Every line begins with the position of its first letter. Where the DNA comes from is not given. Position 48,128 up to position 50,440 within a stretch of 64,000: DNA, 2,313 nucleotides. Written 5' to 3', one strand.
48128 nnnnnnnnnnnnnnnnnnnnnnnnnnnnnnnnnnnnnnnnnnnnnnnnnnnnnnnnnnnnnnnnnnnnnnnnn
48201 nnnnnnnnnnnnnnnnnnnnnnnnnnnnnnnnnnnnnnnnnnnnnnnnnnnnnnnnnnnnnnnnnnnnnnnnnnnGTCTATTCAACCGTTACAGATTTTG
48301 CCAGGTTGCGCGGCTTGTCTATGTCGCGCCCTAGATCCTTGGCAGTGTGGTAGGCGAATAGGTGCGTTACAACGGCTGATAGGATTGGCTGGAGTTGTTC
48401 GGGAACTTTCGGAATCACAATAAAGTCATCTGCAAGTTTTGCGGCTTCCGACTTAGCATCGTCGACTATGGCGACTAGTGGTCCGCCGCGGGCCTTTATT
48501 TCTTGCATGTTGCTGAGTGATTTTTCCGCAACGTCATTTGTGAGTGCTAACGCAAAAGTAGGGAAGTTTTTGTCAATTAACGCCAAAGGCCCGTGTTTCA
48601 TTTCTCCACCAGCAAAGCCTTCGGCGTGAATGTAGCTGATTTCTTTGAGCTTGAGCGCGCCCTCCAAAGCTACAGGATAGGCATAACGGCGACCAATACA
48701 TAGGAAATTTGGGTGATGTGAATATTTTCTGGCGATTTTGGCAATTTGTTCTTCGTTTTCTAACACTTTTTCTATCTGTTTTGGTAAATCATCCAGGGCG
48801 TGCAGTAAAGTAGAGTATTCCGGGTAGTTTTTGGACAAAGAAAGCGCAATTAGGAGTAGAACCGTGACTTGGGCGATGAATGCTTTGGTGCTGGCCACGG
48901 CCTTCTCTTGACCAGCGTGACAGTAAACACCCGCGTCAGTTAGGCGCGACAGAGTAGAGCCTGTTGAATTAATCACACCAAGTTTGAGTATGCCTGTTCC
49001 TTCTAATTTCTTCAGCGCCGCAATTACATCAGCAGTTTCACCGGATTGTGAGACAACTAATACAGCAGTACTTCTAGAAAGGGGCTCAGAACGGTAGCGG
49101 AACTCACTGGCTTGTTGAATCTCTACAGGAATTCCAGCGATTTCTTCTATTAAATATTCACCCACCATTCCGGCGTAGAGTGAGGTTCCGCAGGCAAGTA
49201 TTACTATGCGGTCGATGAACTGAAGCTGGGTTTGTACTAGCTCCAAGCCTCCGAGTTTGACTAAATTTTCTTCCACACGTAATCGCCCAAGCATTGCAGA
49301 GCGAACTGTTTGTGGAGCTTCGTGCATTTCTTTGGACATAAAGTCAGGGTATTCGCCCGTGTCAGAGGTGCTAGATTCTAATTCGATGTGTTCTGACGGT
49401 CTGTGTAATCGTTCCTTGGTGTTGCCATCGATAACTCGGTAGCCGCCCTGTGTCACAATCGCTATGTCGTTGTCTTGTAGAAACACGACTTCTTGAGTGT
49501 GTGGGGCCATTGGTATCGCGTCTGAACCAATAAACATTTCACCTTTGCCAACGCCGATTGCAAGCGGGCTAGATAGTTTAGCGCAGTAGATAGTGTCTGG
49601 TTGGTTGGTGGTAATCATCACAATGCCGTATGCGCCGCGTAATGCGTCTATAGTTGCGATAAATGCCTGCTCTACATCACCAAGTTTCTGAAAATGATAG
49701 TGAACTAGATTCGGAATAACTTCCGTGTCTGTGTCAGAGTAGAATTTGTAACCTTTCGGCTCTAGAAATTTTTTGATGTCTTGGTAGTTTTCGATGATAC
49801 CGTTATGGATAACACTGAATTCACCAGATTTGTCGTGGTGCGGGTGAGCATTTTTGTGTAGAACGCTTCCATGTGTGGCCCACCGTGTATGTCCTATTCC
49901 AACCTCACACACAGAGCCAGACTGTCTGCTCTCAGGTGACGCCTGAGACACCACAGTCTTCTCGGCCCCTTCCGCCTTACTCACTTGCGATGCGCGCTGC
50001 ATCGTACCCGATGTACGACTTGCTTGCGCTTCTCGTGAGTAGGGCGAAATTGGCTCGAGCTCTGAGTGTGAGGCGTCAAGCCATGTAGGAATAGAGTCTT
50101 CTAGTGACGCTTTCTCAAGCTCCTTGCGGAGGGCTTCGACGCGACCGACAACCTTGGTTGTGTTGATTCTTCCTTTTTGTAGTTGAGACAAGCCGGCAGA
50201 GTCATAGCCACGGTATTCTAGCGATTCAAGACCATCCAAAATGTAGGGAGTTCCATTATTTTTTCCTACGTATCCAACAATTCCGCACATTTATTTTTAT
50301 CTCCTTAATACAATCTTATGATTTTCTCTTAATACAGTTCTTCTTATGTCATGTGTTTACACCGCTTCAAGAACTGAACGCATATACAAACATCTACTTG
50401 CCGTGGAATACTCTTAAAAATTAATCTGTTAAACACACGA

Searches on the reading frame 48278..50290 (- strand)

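Call 88: search_protein_families(library=pfam, proteins=[window:48278-50290:-], max_evalue=0.0001)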
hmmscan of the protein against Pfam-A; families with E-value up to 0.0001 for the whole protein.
window:48278-50290:- (670 aa): 3 families
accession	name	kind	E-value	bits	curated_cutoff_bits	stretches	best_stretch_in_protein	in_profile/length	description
PF01380.27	SIS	-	7.7e-50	168.5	25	2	360-483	6-130/131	SIS domain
PF13522.11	GATase_6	-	1.3e-15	58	27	1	129-256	11-129/130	Glutamine amidotransferase domain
PF13537.11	GATase_7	-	9.4e-12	45.5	25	1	144-256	9-116/123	Glutamine amidotransferase domain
